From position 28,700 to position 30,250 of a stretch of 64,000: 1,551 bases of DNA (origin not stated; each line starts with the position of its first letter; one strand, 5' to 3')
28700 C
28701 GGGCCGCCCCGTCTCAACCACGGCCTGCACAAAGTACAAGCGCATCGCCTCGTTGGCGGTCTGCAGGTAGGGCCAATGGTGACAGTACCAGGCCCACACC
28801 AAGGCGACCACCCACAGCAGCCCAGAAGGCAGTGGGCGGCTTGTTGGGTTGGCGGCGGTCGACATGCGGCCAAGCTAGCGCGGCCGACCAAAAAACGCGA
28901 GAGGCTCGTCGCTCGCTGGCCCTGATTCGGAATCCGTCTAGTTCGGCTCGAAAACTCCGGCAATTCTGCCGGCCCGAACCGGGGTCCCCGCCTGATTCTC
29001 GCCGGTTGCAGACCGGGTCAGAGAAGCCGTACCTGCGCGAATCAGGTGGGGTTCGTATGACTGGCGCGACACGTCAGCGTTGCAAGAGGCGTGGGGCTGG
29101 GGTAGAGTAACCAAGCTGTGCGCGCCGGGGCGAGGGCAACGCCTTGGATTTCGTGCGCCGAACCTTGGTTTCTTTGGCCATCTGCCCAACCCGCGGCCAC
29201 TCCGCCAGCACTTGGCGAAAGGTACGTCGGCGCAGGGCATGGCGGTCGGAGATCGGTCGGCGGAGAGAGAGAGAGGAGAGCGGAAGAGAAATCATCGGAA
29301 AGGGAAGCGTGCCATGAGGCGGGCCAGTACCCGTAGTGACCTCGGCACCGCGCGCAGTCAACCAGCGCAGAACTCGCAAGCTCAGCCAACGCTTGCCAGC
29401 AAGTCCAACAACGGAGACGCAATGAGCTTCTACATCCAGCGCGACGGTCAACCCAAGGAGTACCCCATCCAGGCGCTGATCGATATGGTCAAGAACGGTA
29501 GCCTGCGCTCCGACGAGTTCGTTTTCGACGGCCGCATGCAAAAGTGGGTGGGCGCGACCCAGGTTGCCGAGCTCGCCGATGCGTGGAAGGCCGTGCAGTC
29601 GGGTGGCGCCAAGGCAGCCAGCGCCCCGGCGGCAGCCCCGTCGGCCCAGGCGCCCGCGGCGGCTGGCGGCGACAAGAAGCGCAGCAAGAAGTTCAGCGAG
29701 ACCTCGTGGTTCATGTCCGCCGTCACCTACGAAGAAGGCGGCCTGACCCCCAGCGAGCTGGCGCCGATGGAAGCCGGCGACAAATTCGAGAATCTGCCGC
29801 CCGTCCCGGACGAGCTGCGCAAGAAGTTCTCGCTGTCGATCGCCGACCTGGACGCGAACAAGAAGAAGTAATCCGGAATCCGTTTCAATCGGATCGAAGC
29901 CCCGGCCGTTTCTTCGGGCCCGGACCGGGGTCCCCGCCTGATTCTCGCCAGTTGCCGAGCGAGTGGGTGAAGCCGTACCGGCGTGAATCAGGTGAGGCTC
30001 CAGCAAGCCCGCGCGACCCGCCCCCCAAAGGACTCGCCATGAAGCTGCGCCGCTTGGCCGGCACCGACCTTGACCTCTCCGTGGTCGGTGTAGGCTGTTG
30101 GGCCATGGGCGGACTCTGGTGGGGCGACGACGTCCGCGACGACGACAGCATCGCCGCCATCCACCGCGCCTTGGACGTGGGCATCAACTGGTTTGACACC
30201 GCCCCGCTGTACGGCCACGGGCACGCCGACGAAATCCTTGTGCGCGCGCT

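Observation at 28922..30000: Two diverged copies of a ~135-nt structured element bracket the DUF4339 gene and sit 5' of + strand genes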

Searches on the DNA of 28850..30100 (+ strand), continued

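Call 39: search_with_rna_model(model_id=R1, sources=[L026, L027], max_evalue=1)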
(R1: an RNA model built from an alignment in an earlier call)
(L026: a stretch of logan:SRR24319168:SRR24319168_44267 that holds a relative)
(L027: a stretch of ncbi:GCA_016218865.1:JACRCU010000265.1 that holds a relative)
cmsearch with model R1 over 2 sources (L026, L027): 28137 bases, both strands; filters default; matches with E-value up to 1: 0.
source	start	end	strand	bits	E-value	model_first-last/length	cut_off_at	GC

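Call 46: search_dna_similar(query=window:28915-29070:+, collection=phages, mode=distant, max_evalue=0.01)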
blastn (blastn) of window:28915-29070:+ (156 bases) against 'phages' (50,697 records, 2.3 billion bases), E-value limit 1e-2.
No match.

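Call 47: search_with_rna_model(model_id=R1, sources=[window, L005, L006, L008, L009, L013, L014, L015, L016, L018, L022], max_evalue=1e-8, make_alignment=true)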
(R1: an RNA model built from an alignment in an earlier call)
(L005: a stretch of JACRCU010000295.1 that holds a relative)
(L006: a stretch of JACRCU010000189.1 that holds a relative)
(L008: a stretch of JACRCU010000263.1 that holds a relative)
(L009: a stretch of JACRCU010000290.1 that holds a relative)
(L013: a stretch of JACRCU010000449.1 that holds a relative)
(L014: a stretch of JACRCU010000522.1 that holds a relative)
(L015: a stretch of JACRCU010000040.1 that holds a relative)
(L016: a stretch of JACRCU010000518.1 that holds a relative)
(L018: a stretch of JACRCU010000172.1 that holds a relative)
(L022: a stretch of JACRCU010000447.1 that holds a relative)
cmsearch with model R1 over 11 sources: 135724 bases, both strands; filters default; matches with E-value up to 1e-8: 14.
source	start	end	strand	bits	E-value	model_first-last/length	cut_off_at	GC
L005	5974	6104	-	157.2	8.1e-37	1-131/131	no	0.63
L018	1506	1636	+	154.5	3.6e-36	1-131/131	no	0.62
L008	3680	3809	-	151.8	1.7e-35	1-131/131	no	0.65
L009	2028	2158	-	150.3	3.8e-35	1-131/131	no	0.6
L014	5149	5278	-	146.4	3.5e-34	1-131/131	no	0.62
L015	1349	1479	-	146.4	3.6e-34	1-131/131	no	0.57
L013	6903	7033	-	144.9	8.3e-34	1-131/131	no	0.66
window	28927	29057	+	141.8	4.8e-33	1-131/131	no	0.63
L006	1622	1752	+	138.5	3e-32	1-131/131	no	0.64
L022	5049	5179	+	134.1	3.5e-31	1-131/131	no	0.6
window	29873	30003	+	128.4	9.1e-30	1-131/131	no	0.66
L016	1430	1560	-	128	1.1e-29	1-131/131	no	0.65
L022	1530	1660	+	117.8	3.4e-27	1-131/131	no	0.69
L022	1070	1199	-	54.7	9.6e-12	1-131/131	no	0.75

Alignment A4: 14 matches aligned to the model, 131 columns, each read 5' to 3' on its own strand. Consensus structure (alignment columns), stored with it:
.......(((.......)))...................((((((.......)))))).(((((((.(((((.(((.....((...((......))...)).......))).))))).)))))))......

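Call 66: search_with_rna_model(model_id=R1, sources=[L028, L029], max_evalue=0.1)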
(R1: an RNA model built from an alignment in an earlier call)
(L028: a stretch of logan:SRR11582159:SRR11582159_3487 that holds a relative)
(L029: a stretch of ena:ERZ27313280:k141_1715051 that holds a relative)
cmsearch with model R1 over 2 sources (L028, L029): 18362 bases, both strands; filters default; matches with E-value up to 0.1: 0.
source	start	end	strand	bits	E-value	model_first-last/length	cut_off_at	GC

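Call 76: search_with_rna_model(model_id=R1, sources=[L030, L031, L032], max_evalue=1, show_alignments=3)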
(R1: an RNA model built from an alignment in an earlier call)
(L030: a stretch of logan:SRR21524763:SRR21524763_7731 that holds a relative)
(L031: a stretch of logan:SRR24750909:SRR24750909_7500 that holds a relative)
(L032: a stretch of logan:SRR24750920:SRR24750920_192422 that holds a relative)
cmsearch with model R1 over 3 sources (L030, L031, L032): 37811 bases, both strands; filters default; matches with E-value up to 1: 1.
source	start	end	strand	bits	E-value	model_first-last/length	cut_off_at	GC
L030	11691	11805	-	12.7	0.05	1-131/131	no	0.63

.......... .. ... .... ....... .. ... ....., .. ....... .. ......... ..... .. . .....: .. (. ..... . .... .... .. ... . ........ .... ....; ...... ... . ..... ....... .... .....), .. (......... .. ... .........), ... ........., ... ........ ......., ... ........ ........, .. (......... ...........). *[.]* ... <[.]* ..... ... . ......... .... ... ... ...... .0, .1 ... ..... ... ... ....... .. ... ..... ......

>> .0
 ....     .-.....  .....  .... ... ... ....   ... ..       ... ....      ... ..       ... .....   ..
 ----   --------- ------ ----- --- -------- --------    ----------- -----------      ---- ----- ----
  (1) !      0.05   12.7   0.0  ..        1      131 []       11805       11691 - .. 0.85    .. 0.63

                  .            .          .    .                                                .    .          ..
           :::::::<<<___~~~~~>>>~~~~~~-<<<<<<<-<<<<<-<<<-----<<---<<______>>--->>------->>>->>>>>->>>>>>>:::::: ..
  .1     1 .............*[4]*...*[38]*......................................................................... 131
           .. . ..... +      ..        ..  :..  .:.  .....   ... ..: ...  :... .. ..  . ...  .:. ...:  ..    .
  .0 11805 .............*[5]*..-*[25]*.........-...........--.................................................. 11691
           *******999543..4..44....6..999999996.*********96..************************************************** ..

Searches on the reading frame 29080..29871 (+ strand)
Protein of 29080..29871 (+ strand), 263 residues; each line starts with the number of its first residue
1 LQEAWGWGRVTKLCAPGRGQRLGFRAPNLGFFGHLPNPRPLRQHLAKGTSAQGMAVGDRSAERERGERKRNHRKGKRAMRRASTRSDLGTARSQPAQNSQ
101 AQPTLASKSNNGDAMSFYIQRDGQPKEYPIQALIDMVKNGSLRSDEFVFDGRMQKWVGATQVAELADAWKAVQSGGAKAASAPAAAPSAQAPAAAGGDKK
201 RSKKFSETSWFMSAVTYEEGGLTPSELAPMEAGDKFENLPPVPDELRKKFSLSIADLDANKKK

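Call 11: search_protein_families(library=pfam, proteins=[window:29080-29871:+], max_evalue=0.01)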
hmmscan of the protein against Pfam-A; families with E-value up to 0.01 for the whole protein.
window:29080-29871:+ (263 aa): 1 family
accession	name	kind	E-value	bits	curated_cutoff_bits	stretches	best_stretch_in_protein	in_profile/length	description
PF14237.11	GYF_2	-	0.00025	21.2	25.8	1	127-165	12-50/50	GYF domain 2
